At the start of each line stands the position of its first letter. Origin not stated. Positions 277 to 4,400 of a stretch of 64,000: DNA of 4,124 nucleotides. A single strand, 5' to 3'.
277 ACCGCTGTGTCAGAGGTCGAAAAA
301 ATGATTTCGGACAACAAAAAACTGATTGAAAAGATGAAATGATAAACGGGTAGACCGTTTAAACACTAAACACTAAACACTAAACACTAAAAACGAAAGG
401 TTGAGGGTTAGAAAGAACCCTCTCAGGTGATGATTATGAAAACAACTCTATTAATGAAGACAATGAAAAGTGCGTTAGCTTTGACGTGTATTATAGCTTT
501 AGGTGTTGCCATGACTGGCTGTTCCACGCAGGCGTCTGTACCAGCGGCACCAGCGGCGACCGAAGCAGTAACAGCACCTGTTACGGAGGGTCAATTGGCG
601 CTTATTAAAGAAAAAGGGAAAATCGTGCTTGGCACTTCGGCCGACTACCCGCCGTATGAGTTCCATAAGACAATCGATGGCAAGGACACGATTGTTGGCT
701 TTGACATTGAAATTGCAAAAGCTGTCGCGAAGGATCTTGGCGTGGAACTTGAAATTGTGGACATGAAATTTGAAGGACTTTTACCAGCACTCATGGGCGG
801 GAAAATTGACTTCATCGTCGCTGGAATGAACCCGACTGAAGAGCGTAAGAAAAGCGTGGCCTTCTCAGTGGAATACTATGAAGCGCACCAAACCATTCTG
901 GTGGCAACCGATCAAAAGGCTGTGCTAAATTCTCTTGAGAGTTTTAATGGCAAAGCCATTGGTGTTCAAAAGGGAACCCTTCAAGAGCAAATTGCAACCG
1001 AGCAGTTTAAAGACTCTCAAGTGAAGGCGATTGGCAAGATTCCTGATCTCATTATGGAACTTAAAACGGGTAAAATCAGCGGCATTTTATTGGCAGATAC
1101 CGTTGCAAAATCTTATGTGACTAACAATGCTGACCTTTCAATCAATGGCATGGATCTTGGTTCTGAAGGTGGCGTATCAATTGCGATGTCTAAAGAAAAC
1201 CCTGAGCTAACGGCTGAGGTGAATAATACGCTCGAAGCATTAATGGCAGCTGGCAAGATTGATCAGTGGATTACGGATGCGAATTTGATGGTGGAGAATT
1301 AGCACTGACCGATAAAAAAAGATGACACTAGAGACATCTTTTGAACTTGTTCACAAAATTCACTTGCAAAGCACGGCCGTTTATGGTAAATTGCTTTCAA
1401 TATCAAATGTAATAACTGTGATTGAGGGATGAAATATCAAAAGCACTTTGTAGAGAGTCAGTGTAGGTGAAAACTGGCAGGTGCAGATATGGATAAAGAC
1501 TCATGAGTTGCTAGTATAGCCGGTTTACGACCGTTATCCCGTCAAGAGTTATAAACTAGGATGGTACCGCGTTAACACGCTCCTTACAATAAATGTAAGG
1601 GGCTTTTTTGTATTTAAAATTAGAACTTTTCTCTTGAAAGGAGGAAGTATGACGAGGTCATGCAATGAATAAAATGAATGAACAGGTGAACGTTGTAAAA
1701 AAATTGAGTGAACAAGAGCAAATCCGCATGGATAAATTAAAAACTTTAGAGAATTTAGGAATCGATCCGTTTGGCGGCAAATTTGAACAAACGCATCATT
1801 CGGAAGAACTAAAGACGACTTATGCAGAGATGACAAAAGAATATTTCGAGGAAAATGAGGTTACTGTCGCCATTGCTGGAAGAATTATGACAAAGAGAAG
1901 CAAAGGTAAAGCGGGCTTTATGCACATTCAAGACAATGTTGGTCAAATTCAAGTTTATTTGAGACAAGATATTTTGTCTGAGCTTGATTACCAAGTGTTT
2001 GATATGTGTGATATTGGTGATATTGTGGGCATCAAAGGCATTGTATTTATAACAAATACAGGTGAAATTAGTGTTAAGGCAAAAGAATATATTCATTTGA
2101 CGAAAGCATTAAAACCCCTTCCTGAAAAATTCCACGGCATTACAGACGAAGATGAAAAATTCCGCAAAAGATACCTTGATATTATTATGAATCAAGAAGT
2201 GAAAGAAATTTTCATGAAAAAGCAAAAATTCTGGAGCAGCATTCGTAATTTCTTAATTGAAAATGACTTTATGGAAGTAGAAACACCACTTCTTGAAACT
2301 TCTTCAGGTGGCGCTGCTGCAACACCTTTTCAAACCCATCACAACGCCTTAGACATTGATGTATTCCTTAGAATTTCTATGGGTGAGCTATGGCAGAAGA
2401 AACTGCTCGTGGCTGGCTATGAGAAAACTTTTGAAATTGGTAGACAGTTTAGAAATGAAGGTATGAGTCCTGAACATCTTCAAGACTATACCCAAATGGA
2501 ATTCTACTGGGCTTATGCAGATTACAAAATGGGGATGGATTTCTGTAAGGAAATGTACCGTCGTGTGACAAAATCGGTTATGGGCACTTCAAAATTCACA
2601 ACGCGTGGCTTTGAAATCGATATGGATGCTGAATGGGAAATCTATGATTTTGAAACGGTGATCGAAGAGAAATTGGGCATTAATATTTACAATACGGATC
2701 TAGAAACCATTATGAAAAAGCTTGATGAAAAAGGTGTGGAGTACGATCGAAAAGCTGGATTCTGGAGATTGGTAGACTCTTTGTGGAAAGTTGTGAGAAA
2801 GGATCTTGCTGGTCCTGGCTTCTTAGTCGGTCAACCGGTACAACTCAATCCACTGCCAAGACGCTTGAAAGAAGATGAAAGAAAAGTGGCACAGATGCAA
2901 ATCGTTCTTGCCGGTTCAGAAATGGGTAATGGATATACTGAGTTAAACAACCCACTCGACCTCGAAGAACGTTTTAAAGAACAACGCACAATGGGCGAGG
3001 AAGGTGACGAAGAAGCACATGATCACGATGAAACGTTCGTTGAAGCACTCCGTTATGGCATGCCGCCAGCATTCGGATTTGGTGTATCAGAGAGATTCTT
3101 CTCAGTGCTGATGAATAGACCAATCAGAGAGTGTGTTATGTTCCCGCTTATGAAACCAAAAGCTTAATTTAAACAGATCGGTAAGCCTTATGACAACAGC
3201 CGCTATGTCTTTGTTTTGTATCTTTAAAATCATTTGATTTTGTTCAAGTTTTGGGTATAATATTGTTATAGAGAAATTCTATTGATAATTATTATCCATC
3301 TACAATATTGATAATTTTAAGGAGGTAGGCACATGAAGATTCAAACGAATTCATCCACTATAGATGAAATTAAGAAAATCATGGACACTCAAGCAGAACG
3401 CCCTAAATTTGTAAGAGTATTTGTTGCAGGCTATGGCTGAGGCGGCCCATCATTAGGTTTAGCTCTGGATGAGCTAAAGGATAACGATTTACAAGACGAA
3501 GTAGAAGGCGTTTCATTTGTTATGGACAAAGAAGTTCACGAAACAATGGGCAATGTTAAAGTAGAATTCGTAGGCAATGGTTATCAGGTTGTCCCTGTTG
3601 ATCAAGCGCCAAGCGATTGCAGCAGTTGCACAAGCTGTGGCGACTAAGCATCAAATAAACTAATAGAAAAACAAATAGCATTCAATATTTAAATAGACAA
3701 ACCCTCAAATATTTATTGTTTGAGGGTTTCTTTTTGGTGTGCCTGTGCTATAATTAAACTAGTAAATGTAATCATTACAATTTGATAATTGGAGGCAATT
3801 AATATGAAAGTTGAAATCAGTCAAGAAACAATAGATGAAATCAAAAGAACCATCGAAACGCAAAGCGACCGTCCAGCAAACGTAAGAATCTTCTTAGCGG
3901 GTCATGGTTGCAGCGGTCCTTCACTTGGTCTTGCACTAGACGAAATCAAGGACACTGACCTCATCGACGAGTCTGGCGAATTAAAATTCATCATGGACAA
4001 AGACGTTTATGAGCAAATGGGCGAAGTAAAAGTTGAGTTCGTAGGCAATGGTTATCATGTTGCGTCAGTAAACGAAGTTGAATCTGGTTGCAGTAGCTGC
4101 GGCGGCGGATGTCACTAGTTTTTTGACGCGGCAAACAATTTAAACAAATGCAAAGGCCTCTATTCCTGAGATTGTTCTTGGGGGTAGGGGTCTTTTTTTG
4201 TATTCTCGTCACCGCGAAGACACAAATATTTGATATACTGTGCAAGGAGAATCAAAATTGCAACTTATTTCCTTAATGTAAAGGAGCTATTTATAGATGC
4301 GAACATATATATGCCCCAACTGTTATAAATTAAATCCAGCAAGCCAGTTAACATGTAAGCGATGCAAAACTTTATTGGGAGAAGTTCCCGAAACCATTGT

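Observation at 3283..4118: Tandem HesB-like paralogues: one a UGA-encoded selenoprotein missed by ORF calling, one Cys-containing, each behind a Fur-family box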

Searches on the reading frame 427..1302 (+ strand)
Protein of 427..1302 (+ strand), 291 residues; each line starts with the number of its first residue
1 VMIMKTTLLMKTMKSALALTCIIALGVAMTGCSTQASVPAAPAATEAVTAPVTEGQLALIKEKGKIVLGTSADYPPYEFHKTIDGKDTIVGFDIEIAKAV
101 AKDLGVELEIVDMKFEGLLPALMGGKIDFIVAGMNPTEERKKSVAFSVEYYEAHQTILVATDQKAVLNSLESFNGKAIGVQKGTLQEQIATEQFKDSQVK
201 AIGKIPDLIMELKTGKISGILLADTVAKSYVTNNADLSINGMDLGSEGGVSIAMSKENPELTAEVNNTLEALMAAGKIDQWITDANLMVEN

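Call 64: find_encoding_contigs(protein=window:427-1302:+, flank=10000, max_places=3)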
Protein window:427-1302:+ (291 aa): no gene with exactly this product is on record in the collection.

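Call 65: find_encoding_contigs(protein=window:436-1302:+, flank=10000, max_places=2)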
Protein window:436-1302:+ (288 aa): 4 contigs read that carry it; 2 places shown.
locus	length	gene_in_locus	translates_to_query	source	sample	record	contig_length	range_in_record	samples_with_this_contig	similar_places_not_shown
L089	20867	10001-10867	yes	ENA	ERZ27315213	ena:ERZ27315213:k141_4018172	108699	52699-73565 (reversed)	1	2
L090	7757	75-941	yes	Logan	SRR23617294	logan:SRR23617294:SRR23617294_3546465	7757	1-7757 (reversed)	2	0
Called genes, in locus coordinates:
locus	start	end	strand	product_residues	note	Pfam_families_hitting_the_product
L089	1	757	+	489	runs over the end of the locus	PF13347:MFS_2, PF07690:MFS_1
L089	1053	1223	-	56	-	-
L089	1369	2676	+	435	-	PF12844:HTH_19 (weak)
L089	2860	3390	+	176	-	-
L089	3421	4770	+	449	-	PF01554:MatE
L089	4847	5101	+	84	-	-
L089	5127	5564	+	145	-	-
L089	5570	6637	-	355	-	PF05145:AbrB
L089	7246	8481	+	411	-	PF00764:Arginosuc_synth, PF20979:Arginosuc_syn_C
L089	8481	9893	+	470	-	PF00206:Lyase_1, PF14698:ASL_C2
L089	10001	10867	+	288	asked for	PF00497:SBP_bac_3, PF10613:Lig_chan-Glu_bd (weak)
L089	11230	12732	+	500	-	PF01336:tRNA_anti-codon, PF00152:tRNA-synt_2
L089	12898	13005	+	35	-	-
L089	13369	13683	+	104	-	-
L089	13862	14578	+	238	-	-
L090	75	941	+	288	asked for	PF00497:SBP_bac_3, PF10613:Lig_chan-Glu_bd (weak)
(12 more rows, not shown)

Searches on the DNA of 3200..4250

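Call 26: search_rna_families(source=window, start=3200, end=4250, threshold=evalue, max_evalue=10)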
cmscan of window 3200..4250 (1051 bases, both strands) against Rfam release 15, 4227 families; matches with E-value up to 10: 11.
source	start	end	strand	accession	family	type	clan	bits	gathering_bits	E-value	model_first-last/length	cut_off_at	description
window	3619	3735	+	RF00514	His_leader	Cis-reg; leader;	-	23.7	49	0.23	1-126/126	no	Histidine operon leader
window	3693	3791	-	RF00514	His_leader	Cis-reg; leader;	-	21.9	49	0.52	1-126/126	no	Histidine operon leader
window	3795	3861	+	RF00150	SNORD42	Gene; snRNA; snoRNA; CD-box;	-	21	39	1.8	1-68/68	no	Small nucleolar RNA SNORD42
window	3637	3738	+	RF01771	rnk_leader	Cis-reg; leader;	-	20.6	50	1.1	1-109/109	no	Enterobacteria rnk leader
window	3663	3735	+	RF02495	ohsC_RNA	Gene; antitoxin;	-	19.5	50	4.3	1-77/77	no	Oppression of Hydrophobic ORF by sRNA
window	3656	3731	+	RF04178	BTnc005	Gene; sRNA;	-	18.4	174.8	0.14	1-205/205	no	Bacteroides sRNA BTnc005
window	3667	3750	+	RF02436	SpF43_sRNA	Gene; sRNA;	-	18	70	1.7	1-99/99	no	Streptococcus sRNA SpF43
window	3678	3748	+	RF00858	mir-306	Gene; miRNA;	-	17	52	1.3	1-81/81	no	mir-306 microRNA precursor family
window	3727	3809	+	RF00980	mir-643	Gene; miRNA;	-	16.3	65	3.9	1-85/85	no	mir-643 microRNA precursor family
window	3687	3726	+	RF02080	STnc170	Gene; sRNA;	-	12.4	80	4.5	1-333/333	no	Salmonella enterica sRNA STnc170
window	3873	3935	-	RF00294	snoTBR17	Gene; snRNA; snoRNA; CD-box;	-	11.8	40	8.1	1-119/119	no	Small nucleolar RNA TBR17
